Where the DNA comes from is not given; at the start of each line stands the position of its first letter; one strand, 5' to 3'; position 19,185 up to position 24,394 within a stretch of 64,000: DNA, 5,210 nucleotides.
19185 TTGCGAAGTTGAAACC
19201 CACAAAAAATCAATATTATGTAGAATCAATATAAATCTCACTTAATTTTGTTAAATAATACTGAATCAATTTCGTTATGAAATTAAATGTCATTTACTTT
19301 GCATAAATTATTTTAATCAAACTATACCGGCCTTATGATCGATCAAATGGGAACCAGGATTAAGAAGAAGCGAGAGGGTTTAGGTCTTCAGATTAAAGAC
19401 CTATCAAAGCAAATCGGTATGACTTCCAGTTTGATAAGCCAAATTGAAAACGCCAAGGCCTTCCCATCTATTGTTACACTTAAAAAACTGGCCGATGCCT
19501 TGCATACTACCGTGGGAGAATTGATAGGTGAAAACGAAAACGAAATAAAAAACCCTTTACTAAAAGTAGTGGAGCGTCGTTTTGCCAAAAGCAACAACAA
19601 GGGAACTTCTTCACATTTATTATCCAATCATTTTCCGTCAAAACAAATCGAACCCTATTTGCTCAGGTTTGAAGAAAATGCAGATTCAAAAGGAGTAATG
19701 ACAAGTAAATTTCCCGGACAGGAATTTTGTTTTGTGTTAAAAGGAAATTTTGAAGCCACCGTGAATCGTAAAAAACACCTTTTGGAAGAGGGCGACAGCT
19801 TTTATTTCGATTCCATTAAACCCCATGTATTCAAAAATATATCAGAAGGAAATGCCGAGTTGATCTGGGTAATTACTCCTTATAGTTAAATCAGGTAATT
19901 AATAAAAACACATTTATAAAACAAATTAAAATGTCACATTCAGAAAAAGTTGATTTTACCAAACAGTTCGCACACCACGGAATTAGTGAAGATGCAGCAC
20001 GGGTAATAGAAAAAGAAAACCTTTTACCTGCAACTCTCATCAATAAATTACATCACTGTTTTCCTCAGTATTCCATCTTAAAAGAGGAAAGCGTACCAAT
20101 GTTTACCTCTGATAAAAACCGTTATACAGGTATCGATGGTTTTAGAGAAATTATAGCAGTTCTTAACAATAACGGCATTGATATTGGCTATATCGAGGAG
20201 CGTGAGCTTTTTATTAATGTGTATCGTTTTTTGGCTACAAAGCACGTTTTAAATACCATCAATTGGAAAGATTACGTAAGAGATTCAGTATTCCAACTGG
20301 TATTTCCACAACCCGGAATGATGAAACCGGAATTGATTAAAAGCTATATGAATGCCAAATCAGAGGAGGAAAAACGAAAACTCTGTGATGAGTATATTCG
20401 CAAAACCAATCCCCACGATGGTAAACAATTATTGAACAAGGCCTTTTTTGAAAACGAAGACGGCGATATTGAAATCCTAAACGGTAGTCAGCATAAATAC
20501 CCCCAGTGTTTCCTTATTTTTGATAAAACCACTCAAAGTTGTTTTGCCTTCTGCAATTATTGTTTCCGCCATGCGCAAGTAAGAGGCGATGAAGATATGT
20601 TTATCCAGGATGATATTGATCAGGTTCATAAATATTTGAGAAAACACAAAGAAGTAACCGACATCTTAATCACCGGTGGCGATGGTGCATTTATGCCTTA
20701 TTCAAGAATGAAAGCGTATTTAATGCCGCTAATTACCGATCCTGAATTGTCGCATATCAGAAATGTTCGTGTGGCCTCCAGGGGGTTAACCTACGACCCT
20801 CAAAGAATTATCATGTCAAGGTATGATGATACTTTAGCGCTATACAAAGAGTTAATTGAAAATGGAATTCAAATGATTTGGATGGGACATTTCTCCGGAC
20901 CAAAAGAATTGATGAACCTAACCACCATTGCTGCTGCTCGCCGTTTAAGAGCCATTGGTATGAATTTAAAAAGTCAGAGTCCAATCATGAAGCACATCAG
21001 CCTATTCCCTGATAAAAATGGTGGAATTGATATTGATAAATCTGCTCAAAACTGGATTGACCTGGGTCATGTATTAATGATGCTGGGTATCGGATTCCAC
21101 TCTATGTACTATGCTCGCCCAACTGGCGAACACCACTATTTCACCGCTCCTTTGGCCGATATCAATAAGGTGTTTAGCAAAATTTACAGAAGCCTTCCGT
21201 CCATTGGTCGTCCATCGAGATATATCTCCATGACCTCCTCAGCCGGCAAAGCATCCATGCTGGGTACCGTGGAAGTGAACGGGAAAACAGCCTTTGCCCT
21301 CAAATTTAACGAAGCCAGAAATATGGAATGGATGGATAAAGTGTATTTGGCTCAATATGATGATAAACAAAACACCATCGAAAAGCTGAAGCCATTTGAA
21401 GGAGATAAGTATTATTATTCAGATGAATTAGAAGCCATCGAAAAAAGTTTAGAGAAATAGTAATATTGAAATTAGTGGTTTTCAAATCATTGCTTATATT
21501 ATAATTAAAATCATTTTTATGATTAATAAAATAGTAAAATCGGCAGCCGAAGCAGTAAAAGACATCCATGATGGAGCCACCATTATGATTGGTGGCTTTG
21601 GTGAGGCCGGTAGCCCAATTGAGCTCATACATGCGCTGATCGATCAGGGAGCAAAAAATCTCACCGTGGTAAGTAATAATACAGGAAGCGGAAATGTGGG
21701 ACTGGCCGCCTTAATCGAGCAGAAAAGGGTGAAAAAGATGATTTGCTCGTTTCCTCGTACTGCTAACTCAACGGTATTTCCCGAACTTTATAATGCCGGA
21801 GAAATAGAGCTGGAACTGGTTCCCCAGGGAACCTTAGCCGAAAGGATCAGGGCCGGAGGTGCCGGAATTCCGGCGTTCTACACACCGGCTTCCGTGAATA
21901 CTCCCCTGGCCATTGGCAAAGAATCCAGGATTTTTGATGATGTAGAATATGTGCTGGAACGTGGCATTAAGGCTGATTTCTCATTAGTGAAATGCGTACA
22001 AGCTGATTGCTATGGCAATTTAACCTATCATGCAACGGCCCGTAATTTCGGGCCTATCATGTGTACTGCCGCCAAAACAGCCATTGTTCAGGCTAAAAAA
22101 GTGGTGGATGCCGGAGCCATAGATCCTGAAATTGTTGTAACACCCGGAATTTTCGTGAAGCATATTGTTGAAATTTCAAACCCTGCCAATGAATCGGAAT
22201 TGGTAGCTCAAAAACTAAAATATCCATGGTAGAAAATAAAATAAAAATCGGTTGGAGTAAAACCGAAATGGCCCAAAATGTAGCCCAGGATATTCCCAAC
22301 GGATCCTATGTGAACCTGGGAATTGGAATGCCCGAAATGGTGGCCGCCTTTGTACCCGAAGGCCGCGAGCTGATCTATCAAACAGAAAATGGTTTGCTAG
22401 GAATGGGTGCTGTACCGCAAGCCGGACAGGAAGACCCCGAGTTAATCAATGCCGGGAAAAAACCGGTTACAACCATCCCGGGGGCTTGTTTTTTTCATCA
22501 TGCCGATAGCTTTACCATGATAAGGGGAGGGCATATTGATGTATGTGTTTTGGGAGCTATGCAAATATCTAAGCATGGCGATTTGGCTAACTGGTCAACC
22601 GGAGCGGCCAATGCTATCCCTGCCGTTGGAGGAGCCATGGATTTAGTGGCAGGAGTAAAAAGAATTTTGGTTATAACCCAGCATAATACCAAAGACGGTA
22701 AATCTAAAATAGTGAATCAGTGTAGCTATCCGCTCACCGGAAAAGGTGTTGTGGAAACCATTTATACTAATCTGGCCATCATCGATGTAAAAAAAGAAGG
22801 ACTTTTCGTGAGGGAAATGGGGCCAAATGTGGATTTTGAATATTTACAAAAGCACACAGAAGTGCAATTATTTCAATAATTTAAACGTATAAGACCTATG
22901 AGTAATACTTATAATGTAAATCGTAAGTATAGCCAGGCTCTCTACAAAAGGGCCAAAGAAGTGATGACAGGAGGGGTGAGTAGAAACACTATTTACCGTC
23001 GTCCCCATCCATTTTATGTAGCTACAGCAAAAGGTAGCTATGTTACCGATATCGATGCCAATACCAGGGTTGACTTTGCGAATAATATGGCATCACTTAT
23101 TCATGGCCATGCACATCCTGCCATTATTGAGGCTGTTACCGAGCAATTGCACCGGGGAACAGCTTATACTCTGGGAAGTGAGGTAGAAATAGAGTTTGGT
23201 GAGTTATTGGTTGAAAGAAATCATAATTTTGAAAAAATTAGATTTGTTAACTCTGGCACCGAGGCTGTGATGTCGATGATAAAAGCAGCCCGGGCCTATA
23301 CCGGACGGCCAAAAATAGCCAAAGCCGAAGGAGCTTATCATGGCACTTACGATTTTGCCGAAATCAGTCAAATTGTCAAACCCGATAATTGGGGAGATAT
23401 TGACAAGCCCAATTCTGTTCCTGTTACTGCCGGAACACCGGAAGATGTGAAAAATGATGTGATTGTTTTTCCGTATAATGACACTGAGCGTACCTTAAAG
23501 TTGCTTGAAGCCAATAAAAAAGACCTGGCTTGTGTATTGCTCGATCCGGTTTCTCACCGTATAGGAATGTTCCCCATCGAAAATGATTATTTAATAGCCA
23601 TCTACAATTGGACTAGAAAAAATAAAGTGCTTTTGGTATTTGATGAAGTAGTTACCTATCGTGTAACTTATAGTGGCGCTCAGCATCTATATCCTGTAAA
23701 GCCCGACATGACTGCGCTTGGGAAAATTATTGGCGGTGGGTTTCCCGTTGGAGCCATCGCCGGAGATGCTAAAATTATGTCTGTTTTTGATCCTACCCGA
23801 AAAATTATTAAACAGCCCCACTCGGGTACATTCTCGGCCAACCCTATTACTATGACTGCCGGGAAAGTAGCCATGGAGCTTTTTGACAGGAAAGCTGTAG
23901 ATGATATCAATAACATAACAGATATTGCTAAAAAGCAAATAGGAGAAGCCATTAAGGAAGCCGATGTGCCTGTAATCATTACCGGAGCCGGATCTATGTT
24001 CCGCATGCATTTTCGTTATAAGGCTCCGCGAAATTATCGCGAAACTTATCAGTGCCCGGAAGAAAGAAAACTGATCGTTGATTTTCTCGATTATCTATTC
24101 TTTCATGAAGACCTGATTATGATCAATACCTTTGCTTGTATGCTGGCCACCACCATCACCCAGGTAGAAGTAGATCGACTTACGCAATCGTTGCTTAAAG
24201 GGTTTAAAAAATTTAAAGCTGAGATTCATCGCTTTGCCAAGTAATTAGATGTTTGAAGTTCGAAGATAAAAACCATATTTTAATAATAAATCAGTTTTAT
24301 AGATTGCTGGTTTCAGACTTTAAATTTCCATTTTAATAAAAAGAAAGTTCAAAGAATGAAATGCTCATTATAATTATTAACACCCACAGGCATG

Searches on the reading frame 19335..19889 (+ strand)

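Call 36: search_protein_families(library=pfam, proteins=[window:19335-19889:+], max_evalue=0.000001)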
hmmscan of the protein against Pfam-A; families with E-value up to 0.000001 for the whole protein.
window:19335-19889:+ (184 aa): 5 families
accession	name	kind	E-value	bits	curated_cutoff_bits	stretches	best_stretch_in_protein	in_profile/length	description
PF07883.17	Cupin_2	-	7.4e-14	51.7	27.2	1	127-179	17-69/70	Cupin domain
PF01381.28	HTH_3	-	5.2e-12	46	23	1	9-63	1-55/55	Helix-turn-helix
PF12844.13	HTH_19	-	2.7e-09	37.2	30.2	1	6-55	1-50/64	Helix-turn-helix domain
PF13560.12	HTH_31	-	4.3e-08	33.8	27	1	4-62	1-60/64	Helix-turn-helix domain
PF13443.12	HTH_26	-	6.3e-07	30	22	0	17-64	10-58/63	Cro/C1-type HTH DNA-binding domain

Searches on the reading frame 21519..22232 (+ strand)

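Call 36: search_protein_families(library=pfam, proteins=[window:21519-22232:+], max_evalue=0.000001)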
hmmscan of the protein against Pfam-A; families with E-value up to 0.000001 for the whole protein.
window:21519-22232:+ (237 aa): 1 family
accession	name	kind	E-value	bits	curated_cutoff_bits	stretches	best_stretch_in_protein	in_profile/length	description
PF01144.29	CoA_trans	-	4.8e-63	212.9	23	1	7-218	2-216/217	Coenzyme A transferase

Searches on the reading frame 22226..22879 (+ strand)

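Call 36: search_protein_families(library=pfam, proteins=[window:22226-22879:+], max_evalue=0.000001)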
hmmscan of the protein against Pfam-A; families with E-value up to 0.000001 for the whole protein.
window:22226-22879:+ (217 aa): 1 family
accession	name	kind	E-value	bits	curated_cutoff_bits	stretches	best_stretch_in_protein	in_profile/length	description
PF01144.29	CoA_trans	-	7e-43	147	23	1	13-208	2-215/217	Coenzyme A transferase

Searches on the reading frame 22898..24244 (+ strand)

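Call 36: search_protein_families(library=pfam, proteins=[window:22898-24244:+], max_evalue=0.000001)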
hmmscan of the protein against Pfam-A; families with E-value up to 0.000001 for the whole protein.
window:22898-24244:+ (448 aa): 1 family
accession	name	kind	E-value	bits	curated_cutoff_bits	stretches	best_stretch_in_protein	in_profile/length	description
PF00202.27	Aminotran_3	-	2e-54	185.3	30.5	1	38-379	10-357/403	Aminotransferase class-III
